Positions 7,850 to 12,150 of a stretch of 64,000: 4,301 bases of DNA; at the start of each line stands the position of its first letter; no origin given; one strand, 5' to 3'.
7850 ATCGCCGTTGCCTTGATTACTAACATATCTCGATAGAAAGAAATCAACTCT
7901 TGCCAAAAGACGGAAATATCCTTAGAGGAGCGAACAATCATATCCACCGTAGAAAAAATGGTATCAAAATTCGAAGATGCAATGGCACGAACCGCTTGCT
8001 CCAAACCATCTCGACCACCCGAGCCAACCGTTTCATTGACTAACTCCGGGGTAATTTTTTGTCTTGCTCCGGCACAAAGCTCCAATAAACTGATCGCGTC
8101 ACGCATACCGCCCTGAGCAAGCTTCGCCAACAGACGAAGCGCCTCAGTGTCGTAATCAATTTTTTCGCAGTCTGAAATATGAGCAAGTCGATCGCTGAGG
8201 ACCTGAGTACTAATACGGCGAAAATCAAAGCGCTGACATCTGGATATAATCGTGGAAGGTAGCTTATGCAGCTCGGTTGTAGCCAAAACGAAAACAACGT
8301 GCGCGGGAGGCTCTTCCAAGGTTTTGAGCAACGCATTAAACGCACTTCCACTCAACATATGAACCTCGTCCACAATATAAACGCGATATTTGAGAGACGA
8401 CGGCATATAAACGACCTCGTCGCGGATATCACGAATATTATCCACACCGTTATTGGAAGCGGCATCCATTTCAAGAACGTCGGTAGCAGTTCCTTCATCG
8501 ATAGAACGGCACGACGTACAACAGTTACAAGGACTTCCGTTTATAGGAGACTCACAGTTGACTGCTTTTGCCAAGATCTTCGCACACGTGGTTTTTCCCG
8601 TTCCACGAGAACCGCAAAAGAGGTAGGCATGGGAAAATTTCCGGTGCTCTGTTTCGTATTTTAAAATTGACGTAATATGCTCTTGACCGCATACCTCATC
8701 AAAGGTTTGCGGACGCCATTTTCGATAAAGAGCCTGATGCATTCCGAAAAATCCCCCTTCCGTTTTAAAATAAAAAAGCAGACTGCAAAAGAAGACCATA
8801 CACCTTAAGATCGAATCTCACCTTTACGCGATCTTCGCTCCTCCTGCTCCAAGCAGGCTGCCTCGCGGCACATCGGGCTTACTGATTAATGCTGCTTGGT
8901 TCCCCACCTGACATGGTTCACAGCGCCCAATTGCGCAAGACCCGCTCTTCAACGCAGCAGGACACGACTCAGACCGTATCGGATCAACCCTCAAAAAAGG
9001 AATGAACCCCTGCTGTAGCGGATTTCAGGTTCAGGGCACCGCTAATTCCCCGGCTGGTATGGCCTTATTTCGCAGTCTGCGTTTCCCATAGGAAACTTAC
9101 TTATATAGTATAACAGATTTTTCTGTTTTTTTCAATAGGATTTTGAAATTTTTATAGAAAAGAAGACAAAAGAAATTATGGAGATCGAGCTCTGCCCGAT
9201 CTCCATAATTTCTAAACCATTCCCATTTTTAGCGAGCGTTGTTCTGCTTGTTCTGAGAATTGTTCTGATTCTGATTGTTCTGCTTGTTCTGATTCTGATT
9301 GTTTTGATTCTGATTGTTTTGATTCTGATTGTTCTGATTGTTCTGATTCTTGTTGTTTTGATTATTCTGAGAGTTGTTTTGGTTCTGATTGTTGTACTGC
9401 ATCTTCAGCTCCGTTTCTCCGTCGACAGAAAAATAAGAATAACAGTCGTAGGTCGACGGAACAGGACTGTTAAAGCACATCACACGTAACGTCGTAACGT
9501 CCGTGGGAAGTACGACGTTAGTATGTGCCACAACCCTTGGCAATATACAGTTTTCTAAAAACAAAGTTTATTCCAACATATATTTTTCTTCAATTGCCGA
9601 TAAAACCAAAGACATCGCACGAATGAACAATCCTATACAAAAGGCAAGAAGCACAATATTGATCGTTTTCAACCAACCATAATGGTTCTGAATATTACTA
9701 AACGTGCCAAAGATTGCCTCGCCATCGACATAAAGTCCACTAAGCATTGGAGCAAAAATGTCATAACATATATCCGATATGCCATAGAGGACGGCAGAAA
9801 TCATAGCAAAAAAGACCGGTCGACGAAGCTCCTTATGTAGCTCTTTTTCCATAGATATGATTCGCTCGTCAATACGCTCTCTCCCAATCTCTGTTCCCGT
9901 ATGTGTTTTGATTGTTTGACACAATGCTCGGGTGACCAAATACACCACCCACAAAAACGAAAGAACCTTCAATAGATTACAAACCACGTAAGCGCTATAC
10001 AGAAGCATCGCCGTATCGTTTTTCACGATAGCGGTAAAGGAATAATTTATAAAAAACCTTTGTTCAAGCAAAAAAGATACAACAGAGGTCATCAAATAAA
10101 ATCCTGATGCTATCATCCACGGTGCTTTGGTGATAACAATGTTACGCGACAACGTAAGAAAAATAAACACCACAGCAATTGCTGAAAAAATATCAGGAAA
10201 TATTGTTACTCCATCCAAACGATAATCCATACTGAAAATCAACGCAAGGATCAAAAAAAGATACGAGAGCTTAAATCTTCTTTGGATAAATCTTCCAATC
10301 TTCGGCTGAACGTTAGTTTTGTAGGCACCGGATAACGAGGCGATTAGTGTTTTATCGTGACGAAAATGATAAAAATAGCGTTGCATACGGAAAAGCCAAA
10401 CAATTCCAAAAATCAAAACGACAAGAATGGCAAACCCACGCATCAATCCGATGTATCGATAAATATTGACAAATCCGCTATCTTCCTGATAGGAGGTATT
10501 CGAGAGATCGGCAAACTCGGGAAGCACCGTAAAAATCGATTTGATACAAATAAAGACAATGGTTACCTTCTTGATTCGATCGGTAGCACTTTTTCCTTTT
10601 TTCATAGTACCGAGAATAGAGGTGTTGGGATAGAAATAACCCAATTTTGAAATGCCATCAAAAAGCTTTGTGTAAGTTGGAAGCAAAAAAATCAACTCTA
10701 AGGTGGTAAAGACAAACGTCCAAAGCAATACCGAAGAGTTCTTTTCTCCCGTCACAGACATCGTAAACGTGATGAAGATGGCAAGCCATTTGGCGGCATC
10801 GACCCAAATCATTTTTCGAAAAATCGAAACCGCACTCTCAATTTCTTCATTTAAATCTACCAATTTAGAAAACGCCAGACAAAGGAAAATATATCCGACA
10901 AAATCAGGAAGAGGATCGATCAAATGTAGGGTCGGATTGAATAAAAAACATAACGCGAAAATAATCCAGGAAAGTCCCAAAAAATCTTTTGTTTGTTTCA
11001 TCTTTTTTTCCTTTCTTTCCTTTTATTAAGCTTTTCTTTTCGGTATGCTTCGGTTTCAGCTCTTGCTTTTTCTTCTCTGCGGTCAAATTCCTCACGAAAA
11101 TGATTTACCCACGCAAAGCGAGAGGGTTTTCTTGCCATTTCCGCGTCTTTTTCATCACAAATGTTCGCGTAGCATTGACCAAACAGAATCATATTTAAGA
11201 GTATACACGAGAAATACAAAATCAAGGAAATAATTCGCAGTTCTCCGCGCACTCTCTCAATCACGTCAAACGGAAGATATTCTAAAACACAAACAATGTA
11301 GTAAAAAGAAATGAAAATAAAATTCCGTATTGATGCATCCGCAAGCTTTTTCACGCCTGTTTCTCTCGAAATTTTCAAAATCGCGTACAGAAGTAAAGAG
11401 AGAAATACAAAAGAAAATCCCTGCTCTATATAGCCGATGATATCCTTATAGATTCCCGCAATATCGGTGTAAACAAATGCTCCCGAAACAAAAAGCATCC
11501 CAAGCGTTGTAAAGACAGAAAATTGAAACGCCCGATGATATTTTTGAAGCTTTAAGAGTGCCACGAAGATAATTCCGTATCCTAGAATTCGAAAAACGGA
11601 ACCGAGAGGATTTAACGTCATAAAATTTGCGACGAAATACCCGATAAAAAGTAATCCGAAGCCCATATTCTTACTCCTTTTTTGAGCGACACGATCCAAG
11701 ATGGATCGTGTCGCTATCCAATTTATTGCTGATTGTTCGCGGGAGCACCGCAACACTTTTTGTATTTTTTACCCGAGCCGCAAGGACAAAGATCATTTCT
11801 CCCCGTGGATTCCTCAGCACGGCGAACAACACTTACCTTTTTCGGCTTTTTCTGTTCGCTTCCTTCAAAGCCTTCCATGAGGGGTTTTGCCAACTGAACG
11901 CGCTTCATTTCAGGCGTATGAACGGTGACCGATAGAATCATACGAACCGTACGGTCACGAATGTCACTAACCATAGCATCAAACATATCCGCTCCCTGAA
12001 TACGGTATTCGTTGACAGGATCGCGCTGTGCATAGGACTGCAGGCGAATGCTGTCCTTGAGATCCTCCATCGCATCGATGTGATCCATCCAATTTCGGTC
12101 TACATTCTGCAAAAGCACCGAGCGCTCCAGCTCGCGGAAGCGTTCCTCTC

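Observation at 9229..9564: Small ORF ending in a ~54-residue tract made almost only of Asn/Gln, encoded by in-frame 15-nt tandem repeats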

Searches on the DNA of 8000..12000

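Call 4: search_rna_families(source=window, start=8000, end=12000, threshold=evalue, max_evalue=1)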
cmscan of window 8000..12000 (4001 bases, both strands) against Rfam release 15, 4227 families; matches with E-value up to 1: 5.
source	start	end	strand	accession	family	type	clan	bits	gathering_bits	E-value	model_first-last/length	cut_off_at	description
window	8796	9062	-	RF01854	Bacteria_large_SRP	Gene;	CL00003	153.8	60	6.9e-26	1-256/256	no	Bacterial large signal recognition particle RNA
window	9116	9213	+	RF04339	Plastid-psbJ-3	Cis-reg;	CL00152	30.2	61.7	0.045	1-125/125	no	Plastid-psbJ-3 3UTR RNA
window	9117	9207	+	RF02607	AbsR25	Gene; sRNA;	-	26.6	47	0.13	1-164/164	no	Acinetobacter sRNA 25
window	9123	9229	+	RF04180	BTnc231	Gene; sRNA;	-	19.5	80.4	0.94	1-154/154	no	Bacteroides sRNA BTnc231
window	9306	9353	-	RF01675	CrcZ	Gene; sRNA;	-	14.7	95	0.69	1-398/398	no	Pseudomonas sRNA CrcZ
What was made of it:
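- There is a weak sub-threshold Rfam similarity to the A-rich CrcZ sponge (14.7 bits, E = 0.69, call 4).
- Tried and rejected: No known RNA family covers the tract or the 5' UTR (call 4).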

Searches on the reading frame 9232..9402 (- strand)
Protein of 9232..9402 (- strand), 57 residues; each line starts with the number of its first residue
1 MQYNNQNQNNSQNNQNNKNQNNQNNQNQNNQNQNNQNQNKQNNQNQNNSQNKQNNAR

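Call 16: search_protein_families(library=pfam, proteins=[window:9232-9402:-], max_evalue=1)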
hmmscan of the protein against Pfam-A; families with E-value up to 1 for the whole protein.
seq(57 aa): 0 families
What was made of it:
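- On Alpha/beta-type SASP (Pfam SASP): No Pfam hit (call 16).
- Closest known: Alpha/beta-type SASPs. Different: The QN protein has neither the motif nor any match to Pfam SASP (call 16).
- It has no homology to SspE or any SASP family (call 16).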

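Call 17: search_protein_families(library=ncbifam, proteins=[window:9232-9402:-], max_evalue=1)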
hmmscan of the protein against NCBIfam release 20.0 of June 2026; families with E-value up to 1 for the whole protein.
seq(57 aa): 0 families
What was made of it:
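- Closest known: Minor SASPs of Bacillus. Different: No homology (calls 16, 17).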

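Call 30: find_homologous_proteins(query=window:9232-9402:-, max_evalue=0.001)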
Query seq(57 aa) (57 aa): 1 proteins with E <= 0.001 among 533 candidates.
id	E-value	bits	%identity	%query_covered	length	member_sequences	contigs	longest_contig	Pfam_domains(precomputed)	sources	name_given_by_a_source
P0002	3.6e-5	41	100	14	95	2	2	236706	-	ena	-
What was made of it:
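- Tried and rejected: The word-indexed search returned only the self cluster (call 30).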

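Call 74: search_protein_representatives(protein=window:9232-9402:-)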
Query: 57 residues. Proteins with E-value up to 0.001 (for the whole library): 0; up to 1e-10: 0; up to 1e-30: 0. The best 0 are listed.
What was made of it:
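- On Gamma-type SASP (SspE; Pfam SASP_gamma): phmmer against 1.84 billion representatives gave 0 hits (call 74).
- Protein homology searches find nothing (calls 30, 74).
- Tried and rejected: Exhaustive phmmer returned 0 hits (call 74).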
